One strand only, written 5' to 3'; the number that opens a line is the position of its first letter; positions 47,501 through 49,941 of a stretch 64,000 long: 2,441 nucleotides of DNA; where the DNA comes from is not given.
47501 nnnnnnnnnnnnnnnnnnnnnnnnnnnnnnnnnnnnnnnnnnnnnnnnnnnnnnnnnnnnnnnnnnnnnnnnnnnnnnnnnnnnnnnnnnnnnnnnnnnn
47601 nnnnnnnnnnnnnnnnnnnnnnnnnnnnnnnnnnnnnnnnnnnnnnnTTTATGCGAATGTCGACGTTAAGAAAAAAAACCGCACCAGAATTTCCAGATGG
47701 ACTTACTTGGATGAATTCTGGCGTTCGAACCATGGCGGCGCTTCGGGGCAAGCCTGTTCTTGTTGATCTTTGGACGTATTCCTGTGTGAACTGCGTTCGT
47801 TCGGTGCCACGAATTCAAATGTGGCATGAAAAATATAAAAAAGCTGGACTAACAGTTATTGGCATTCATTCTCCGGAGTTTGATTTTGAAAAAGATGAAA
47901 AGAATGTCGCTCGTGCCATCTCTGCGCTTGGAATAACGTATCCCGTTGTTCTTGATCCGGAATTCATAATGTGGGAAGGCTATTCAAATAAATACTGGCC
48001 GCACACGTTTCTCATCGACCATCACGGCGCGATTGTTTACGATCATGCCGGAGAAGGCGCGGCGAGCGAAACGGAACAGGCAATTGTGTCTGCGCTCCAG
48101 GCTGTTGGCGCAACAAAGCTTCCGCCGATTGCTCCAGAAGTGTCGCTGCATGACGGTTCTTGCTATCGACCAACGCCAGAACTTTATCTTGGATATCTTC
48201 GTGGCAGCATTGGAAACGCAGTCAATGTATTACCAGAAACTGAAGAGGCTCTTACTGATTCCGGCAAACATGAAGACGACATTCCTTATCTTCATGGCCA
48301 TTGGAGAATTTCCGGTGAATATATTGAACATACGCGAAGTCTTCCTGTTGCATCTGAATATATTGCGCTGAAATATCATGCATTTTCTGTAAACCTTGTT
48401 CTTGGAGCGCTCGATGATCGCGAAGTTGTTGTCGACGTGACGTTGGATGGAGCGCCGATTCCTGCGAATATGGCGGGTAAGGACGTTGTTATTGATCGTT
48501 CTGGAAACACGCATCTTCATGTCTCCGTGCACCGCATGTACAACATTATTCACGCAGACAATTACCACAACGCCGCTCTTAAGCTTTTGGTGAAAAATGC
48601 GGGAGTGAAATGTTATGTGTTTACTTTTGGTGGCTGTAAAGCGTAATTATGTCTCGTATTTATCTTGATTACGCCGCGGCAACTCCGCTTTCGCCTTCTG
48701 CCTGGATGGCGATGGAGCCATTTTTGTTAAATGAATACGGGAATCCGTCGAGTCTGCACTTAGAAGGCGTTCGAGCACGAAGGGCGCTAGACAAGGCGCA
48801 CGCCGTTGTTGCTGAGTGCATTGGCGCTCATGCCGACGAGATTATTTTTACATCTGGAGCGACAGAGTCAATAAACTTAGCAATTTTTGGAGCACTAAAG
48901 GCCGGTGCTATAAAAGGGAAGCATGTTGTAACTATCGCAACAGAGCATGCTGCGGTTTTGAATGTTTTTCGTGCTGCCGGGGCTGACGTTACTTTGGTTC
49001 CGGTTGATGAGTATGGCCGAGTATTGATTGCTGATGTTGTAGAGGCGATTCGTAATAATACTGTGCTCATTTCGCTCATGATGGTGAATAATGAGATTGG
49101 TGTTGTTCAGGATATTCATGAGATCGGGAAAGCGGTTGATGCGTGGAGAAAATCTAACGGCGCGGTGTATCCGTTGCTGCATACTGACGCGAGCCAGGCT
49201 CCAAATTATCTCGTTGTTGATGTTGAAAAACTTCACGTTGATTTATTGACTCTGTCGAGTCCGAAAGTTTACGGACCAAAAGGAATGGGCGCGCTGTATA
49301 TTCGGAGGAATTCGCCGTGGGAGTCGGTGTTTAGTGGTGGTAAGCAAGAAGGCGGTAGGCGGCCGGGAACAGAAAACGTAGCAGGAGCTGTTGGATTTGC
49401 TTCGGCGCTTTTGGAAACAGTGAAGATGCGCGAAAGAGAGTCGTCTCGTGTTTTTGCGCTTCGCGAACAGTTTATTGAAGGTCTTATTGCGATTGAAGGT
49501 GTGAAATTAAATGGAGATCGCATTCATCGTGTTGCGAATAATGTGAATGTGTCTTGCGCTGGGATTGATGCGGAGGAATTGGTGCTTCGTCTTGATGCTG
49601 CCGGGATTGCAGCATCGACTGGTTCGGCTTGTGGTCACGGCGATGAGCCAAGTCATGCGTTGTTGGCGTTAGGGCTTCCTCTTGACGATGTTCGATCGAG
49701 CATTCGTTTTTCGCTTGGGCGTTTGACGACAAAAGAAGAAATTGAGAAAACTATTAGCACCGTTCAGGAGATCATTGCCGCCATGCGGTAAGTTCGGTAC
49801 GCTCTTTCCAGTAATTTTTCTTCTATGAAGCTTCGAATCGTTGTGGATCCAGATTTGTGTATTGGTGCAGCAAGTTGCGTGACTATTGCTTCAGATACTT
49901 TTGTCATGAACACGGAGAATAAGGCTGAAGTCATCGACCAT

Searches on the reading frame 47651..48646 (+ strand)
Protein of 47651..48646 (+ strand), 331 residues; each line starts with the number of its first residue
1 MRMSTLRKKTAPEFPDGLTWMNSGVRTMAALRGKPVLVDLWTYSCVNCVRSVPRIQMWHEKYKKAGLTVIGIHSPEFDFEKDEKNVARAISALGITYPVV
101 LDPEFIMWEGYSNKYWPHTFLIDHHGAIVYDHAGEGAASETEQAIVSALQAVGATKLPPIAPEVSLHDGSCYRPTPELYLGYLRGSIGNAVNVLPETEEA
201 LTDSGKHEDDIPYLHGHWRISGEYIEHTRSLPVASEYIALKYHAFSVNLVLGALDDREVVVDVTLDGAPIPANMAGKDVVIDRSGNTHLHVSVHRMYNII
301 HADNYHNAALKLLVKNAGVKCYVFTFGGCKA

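Call 21: search_protein_families(library=pfam, proteins=[window:47651-48646:+])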
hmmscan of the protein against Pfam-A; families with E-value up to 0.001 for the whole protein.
window:47651-48646:+ (331 aa): 4 families
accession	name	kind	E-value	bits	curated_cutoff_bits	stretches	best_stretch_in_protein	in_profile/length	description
PF17991.7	Thioredoxin_10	-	9.8e-21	75.2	27.1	1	175-327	1-142/142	Thioredoxin like C-terminal domain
PF08534.16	Redoxin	-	3.8e-12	46.7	26.6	1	27-143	22-146/148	Redoxin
PF00578.27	AhpC-TSA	-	6.2e-11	42.8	26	1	27-130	19-123/124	AhpC/TSA family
PF13905.12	Thioredoxin_8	-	1.3e-06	29.1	27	1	33-127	1-93/94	Thioredoxin-like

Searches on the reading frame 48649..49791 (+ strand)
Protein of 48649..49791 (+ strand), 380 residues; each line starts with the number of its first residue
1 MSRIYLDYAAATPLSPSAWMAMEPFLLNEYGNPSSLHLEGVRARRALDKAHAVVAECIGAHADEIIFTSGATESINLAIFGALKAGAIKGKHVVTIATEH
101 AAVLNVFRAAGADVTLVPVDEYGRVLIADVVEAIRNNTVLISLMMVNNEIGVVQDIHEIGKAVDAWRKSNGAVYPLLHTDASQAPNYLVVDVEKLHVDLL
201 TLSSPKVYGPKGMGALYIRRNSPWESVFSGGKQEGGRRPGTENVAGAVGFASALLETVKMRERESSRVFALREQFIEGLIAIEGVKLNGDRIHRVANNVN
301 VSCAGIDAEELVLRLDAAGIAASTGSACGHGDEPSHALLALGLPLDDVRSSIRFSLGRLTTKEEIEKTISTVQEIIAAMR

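Call 21: search_protein_families(library=pfam, proteins=[window:48649-49791:+])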
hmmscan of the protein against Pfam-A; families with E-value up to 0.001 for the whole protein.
window:48649-49791:+ (380 aa): 2 families
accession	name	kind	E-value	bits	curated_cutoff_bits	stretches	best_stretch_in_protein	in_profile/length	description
PF00266.25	Aminotran_5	-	3.6e-68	230.7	21.5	1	4-367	1-370/371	Aminotransferase class-V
PF00155.27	Aminotran_1_2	-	1.7e-05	24.6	19.7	1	61-173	65-182/361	Aminotransferase class I and II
